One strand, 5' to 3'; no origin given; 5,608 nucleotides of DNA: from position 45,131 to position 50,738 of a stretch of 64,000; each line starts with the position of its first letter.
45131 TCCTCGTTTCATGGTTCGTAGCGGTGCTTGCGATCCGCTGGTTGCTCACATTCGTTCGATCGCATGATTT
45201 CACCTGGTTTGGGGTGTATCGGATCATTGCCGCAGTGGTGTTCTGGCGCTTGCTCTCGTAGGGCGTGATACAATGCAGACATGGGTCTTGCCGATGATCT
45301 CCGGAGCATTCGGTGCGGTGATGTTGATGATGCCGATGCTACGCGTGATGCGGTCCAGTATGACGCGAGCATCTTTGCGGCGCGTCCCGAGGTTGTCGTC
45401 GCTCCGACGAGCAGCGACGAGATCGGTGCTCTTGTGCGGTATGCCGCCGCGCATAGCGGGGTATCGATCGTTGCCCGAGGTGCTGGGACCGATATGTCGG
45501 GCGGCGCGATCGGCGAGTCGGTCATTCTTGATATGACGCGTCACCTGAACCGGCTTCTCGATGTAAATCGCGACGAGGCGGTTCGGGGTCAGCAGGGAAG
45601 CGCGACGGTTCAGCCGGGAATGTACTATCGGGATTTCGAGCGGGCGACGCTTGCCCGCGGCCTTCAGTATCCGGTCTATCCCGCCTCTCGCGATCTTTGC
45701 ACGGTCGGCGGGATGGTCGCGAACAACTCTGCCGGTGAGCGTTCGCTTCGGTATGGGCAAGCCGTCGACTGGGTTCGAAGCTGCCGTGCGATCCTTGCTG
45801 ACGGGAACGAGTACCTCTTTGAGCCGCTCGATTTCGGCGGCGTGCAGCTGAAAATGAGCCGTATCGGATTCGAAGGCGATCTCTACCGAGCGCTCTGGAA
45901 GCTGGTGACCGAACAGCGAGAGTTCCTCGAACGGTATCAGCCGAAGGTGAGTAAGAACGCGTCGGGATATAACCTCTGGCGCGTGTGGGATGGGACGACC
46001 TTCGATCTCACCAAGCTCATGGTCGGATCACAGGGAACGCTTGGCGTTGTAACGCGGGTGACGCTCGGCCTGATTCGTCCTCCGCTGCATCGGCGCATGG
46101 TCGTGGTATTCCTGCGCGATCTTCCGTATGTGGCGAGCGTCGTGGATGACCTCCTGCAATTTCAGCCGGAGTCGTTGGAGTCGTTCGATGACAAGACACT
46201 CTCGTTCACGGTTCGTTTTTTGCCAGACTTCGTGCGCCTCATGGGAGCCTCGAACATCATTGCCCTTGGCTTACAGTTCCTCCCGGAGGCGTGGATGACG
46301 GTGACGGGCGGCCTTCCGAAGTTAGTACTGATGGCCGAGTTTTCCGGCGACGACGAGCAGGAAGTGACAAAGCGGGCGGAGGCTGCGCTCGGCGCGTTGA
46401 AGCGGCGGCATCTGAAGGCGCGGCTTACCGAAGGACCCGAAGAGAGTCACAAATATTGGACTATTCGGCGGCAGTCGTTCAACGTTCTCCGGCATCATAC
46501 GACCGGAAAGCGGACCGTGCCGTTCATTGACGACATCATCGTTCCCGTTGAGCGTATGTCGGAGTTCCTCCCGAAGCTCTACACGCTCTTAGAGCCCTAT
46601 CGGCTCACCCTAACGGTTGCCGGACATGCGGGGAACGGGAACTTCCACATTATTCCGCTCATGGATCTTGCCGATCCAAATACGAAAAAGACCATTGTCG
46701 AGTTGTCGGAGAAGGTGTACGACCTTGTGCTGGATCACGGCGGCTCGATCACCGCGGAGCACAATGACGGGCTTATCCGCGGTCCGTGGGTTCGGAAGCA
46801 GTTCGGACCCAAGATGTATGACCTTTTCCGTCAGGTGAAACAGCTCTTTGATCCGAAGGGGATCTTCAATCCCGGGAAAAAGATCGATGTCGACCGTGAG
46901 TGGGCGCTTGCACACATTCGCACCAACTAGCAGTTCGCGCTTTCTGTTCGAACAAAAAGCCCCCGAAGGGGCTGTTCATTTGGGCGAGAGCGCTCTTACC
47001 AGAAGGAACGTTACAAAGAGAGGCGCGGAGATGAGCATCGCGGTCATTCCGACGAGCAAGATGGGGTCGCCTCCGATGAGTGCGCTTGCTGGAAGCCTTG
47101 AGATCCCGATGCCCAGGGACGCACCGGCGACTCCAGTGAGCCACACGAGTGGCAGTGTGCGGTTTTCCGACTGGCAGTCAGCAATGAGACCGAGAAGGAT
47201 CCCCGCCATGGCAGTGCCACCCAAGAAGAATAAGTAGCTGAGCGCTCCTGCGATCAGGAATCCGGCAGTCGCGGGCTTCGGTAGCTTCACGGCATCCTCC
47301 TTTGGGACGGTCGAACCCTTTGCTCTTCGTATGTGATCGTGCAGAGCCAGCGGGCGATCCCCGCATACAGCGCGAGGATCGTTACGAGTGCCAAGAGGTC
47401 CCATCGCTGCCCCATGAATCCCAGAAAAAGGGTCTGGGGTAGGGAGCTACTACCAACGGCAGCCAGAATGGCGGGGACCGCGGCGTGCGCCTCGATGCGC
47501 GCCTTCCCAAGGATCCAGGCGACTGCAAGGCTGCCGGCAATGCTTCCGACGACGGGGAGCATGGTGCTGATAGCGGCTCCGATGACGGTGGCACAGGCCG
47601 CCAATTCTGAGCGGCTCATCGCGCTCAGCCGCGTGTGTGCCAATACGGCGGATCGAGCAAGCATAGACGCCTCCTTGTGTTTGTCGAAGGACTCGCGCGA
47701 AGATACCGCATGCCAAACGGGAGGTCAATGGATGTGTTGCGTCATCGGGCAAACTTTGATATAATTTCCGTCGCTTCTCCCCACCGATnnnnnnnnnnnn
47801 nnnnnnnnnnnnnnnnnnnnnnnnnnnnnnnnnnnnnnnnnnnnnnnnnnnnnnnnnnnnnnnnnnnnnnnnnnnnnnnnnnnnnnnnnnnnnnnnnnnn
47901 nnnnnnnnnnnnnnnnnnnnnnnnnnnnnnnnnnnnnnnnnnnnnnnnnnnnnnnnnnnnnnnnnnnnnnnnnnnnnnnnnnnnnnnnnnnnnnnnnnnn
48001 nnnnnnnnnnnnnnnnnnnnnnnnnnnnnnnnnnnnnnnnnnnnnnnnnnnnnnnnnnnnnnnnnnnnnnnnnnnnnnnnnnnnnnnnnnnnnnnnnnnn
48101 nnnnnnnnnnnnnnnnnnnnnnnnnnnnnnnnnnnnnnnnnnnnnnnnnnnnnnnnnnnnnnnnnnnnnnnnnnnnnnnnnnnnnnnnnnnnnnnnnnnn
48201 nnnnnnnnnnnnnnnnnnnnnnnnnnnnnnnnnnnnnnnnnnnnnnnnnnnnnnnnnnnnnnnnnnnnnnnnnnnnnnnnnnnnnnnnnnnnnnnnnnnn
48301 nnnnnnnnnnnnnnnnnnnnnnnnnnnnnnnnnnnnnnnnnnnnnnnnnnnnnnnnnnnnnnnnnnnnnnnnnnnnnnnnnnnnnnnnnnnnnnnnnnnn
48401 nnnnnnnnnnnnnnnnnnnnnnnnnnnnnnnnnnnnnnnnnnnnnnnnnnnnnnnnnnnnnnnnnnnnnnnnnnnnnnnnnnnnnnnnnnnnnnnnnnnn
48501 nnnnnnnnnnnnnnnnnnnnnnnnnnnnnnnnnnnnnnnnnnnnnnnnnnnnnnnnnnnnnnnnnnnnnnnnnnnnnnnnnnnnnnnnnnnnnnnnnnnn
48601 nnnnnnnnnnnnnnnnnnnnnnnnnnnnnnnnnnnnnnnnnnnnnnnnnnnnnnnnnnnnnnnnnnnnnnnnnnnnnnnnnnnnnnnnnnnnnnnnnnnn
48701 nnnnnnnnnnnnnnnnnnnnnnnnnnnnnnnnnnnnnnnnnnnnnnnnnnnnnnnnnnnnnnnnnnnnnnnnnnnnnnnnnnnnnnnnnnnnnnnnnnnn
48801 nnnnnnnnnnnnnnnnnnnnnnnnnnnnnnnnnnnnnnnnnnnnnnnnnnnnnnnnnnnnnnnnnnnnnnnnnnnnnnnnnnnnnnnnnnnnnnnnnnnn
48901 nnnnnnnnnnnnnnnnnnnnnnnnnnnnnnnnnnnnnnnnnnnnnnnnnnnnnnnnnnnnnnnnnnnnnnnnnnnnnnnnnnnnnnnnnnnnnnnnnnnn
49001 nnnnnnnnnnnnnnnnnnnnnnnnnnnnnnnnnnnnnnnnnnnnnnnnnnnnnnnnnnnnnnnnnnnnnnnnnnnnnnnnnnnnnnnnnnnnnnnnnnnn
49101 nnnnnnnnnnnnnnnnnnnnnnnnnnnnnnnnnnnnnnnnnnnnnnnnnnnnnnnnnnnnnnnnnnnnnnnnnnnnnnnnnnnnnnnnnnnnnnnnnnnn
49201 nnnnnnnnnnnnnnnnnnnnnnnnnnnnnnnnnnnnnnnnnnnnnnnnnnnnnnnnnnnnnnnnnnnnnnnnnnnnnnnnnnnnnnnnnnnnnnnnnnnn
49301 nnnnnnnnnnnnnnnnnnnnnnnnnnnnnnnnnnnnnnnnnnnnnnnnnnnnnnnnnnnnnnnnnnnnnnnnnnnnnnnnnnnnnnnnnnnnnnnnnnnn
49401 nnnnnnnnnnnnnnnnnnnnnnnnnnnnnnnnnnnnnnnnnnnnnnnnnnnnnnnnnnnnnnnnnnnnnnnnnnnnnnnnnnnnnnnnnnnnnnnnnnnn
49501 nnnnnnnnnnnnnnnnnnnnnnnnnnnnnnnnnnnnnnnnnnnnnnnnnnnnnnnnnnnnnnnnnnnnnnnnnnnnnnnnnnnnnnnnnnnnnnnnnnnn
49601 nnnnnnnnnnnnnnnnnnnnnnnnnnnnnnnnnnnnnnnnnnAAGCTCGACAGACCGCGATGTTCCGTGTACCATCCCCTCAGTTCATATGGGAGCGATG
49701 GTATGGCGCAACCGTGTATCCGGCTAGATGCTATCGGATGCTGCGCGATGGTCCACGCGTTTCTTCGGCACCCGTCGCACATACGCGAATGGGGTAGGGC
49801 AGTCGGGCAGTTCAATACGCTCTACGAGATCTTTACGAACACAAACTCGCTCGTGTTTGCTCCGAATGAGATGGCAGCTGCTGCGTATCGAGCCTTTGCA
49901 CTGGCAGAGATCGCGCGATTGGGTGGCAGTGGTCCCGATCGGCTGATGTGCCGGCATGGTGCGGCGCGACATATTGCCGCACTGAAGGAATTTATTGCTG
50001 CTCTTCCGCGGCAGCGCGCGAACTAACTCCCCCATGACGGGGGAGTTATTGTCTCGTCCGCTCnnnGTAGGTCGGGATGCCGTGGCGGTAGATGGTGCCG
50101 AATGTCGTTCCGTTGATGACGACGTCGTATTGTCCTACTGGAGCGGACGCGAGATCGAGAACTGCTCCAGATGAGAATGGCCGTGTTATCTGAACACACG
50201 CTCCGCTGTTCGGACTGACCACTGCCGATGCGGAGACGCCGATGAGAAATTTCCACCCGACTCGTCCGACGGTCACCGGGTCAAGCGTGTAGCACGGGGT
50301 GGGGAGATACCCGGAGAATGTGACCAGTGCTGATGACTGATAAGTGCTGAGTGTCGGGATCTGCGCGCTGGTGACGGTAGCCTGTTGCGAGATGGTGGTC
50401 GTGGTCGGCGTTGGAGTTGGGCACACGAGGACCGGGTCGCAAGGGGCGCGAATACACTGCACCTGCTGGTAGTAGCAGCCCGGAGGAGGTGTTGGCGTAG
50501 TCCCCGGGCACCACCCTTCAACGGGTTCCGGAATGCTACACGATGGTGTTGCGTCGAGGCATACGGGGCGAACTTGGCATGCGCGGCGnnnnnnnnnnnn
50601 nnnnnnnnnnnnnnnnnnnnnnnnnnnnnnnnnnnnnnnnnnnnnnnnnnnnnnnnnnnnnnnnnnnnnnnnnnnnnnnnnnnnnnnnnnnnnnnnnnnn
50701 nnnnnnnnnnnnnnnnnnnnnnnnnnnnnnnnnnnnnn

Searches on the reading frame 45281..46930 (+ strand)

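Call 19: search_protein_families(library=pfam, proteins=[window:45281-46930:+], max_evalue=0.001)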
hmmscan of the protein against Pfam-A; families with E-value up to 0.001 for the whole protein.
window:45281-46930:+ (549 aa): 2 families
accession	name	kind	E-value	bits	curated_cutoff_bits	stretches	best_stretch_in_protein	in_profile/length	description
PF02913.24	FAD-oxidase_C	-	1.1e-47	163.3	21.2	1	269-533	3-247/248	FAD linked oxidases, C-terminal domain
PF01565.28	FAD_binding_4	-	2.4e-32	112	26.4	1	36-176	1-134/139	FAD binding domain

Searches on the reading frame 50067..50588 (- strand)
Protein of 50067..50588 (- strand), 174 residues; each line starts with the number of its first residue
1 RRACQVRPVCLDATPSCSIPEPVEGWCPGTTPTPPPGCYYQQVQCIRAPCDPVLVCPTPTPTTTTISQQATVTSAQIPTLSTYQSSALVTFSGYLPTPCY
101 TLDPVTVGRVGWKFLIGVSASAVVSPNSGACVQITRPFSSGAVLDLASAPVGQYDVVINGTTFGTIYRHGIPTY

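Call 64: find_homologous_proteins(query=window:50067-50588:-)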
Query seq(174 aa) (174 aa): 7 proteins with E <= 0.001 among 218 candidates.
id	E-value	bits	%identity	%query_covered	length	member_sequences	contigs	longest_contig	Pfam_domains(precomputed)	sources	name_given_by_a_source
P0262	2.4e-19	88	78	34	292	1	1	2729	-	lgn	-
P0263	2.4e-13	68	57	45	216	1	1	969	PF27854.1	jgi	jgi:hypothetical protein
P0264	2.0e-10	59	90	11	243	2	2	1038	-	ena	-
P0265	3.7e-8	52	75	14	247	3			-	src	-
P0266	4.7e-6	45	69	21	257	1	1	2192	-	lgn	-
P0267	6.8e-6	44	81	16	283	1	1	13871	-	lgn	-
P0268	8.9e-4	37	86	16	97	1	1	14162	-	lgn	-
